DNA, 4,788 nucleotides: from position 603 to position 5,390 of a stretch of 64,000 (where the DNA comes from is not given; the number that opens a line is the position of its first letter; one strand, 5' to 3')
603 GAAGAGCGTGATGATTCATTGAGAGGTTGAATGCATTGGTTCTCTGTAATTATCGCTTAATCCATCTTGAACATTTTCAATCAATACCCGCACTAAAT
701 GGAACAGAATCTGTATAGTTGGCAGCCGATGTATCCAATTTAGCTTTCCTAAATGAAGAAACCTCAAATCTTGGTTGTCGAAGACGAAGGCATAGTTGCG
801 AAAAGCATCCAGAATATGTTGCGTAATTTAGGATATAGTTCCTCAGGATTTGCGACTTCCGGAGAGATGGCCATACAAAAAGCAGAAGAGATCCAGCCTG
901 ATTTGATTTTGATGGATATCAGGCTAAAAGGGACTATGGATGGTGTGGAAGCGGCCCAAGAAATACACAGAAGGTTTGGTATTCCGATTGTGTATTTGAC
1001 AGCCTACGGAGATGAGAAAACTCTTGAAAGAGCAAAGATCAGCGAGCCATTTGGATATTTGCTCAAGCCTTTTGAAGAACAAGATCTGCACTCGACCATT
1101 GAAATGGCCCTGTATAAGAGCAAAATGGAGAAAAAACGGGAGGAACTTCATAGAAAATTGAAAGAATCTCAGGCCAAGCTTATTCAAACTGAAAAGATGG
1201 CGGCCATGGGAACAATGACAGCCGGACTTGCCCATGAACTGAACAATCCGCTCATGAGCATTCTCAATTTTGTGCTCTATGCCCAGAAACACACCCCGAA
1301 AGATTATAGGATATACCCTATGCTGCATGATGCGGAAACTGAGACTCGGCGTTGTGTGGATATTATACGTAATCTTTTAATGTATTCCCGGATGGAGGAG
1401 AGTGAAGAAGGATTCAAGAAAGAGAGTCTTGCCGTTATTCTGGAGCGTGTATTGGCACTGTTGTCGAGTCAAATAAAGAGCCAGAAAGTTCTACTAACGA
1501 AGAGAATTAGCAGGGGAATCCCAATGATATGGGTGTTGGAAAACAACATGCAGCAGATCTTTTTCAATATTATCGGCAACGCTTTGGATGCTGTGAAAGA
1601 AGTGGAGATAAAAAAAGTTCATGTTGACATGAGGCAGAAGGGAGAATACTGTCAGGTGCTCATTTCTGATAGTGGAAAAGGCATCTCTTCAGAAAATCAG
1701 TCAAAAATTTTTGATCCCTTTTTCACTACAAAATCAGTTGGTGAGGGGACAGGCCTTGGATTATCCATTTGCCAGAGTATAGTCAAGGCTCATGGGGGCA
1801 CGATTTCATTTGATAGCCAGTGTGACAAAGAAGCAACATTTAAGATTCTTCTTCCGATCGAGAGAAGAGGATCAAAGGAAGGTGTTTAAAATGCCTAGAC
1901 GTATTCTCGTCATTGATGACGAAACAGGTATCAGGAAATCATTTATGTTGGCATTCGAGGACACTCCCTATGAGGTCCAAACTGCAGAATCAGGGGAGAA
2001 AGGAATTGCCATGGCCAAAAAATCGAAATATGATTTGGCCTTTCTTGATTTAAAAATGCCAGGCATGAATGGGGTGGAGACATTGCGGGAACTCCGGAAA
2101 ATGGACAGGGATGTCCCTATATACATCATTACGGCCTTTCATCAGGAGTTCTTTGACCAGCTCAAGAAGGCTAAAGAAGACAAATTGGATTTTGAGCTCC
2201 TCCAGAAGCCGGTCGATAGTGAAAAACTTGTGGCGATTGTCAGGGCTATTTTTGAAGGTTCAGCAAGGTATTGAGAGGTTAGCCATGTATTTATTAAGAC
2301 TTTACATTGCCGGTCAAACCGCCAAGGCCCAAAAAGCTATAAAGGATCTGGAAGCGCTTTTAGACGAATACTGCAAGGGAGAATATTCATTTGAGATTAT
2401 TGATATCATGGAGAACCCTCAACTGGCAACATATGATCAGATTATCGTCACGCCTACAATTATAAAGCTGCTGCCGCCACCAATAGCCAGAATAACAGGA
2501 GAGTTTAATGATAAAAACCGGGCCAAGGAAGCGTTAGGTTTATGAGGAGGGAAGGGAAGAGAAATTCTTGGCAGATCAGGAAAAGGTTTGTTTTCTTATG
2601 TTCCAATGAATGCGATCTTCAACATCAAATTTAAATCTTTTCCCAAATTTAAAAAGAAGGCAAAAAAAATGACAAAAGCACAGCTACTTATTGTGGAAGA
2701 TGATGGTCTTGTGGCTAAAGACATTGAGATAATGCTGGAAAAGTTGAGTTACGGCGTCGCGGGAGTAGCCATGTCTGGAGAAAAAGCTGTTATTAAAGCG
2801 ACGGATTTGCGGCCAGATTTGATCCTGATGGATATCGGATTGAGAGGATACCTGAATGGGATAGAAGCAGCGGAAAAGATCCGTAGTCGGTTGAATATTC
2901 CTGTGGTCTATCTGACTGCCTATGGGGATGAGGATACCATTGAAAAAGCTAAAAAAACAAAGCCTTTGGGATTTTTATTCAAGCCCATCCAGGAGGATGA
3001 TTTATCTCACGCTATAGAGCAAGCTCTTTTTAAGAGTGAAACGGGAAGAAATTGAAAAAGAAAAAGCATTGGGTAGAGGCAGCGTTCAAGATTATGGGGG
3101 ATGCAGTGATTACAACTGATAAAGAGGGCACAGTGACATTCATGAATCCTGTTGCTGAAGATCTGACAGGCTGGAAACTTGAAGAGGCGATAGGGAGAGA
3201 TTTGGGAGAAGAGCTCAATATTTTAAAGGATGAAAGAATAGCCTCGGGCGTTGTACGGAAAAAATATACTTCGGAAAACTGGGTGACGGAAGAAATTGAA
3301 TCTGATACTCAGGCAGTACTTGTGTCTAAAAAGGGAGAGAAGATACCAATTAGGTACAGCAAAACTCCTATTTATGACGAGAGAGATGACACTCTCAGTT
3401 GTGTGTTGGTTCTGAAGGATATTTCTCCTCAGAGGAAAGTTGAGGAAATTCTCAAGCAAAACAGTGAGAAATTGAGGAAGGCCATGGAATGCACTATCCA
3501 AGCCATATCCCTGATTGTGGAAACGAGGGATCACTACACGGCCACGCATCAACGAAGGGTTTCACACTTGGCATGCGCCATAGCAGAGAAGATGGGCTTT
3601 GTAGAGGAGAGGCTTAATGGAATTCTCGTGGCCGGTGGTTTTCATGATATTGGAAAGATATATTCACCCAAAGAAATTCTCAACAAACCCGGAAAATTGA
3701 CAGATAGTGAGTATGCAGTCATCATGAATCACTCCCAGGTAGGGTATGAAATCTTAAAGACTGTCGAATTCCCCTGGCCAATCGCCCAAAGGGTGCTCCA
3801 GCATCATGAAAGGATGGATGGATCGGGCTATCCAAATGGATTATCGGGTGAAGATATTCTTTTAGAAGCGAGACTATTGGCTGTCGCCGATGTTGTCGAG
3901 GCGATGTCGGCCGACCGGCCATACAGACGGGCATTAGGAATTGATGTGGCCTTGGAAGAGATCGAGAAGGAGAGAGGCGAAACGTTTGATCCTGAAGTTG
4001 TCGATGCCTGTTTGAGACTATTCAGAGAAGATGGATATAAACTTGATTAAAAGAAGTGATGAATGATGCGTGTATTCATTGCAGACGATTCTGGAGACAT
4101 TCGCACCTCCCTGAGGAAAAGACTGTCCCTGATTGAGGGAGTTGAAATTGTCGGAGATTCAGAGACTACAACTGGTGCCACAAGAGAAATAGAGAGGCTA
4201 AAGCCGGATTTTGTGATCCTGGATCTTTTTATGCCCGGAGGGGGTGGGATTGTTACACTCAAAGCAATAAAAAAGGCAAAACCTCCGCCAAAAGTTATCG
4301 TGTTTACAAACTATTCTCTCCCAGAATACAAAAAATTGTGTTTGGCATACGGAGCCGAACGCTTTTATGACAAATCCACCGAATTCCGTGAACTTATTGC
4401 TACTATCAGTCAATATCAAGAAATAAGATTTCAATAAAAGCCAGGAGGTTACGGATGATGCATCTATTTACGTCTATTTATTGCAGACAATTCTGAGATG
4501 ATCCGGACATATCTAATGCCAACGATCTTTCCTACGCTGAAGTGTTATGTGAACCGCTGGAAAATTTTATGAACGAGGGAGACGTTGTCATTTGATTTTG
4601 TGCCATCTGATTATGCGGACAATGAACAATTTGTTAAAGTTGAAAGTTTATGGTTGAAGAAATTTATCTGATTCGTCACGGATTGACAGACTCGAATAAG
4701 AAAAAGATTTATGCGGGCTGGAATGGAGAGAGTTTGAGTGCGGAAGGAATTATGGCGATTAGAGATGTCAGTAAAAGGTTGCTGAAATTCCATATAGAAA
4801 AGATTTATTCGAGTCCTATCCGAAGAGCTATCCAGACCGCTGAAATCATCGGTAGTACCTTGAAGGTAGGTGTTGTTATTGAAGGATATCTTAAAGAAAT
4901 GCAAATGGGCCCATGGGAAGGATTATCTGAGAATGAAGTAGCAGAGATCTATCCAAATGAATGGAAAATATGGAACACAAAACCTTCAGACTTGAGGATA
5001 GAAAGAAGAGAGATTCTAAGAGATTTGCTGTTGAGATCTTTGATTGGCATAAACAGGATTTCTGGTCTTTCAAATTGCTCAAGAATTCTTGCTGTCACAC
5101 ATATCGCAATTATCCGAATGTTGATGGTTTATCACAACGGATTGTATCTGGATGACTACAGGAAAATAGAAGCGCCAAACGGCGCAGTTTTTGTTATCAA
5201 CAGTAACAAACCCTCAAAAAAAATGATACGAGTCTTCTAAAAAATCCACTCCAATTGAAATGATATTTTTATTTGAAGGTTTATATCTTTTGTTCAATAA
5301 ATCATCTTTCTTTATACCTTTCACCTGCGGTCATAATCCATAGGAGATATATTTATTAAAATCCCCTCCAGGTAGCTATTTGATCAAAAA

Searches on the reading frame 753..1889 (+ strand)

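Call 73: search_protein_families(library=pfam, proteins=[window:753-1889:+], max_evalue=0.00001)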
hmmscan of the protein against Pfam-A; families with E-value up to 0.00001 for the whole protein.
window:753-1889:+ (378 aa): 4 families
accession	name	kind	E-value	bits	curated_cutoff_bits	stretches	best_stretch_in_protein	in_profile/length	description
PF02518.31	HATPase_c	-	1e-23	84.3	26.4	1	264-370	4-110/111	Histidine kinase-, DNA gyrase B-, and HSP90-like ATPase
PF00072.30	Response_reg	-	2.5e-23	82.8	30.2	1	6-116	1-110/111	Response regulator receiver domain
PF00512.31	HisKA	-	1.1e-10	41.9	26.9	1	152-216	2-65/66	His Kinase A (phospho-acceptor) domain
PF14501.12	HATPase_c_5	-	1.7e-08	34.7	22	1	266-368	6-102/102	GHKL domain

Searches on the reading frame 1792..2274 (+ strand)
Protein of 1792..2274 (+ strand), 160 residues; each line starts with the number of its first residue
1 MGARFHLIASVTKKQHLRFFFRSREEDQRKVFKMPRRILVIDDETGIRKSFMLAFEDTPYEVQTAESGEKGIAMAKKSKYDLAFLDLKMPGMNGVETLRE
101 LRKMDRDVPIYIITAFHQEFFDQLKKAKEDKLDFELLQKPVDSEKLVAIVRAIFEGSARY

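Call 73: search_protein_families(library=pfam, proteins=[window:1792-2274:+], max_evalue=0.00001)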
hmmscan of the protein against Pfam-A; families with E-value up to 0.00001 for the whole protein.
window:1792-2274:+ (160 aa): 1 family
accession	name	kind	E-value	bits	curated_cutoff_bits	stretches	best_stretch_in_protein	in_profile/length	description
PF00072.30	Response_reg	-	4.4e-24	85.2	30.2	1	38-150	1-110/111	Response regulator receiver domain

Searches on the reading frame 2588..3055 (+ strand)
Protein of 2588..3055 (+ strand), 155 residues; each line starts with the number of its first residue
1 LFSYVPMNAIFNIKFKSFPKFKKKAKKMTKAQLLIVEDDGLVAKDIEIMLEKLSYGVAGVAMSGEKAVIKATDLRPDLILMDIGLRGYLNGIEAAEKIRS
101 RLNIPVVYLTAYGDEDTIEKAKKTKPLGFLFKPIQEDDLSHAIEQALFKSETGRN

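Call 73: search_protein_families(library=pfam, proteins=[window:2588-3055:+], max_evalue=0.00001)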
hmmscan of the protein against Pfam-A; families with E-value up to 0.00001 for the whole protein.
window:2588-3055:+ (155 aa): 1 family
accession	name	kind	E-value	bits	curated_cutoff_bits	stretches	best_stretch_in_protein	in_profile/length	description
PF00072.30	Response_reg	-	2.6e-21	76.3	30.2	1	34-144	2-111/111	Response regulator receiver domain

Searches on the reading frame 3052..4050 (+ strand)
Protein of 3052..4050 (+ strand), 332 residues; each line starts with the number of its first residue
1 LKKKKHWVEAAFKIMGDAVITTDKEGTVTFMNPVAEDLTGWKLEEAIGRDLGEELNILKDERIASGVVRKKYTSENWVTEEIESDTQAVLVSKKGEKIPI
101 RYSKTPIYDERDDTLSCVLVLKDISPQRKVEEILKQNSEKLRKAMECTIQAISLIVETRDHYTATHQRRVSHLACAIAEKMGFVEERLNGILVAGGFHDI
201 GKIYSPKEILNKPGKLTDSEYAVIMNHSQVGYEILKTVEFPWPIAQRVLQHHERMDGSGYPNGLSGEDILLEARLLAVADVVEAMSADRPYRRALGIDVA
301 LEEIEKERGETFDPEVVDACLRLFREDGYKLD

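Call 73: search_protein_families(library=pfam, proteins=[window:3052-4050:+], max_evalue=0.00001)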
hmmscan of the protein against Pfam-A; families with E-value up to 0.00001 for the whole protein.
window:3052-4050:+ (332 aa): 6 families
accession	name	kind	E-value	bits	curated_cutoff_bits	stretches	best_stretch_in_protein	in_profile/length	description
PF13487.12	HD_5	-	7.8e-39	133.6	27.2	1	153-316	4-170/170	HD domain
PF01966.28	HD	-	2.8e-22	79.6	22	1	164-285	2-116/116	HD domain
PF00989.32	PAS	-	3.6e-12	46.7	22.6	1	15-124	10-113/113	PAS fold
PF13426.13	PAS_9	-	4.3e-09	37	27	1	17-125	2-102/103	PAS domain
PF08448.16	PAS_4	-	4.1e-07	30.7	23.1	1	16-128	5-109/110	PAS fold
PF13188.13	PAS_8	-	1.6e-06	28.2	21.8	1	9-60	4-52/65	PAS domain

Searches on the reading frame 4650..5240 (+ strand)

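Call 73: search_protein_families(library=pfam, proteins=[window:4650-5240:+], max_evalue=0.00001)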
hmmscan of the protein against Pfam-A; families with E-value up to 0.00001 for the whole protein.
window:4650-5240:+ (196 aa): 1 family
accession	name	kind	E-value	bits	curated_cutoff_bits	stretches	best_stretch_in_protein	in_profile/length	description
PF00300.27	His_Phos_1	-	5.5e-42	144.1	21.7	1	5-187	1-183/194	Histidine phosphatase superfamily (branch 1)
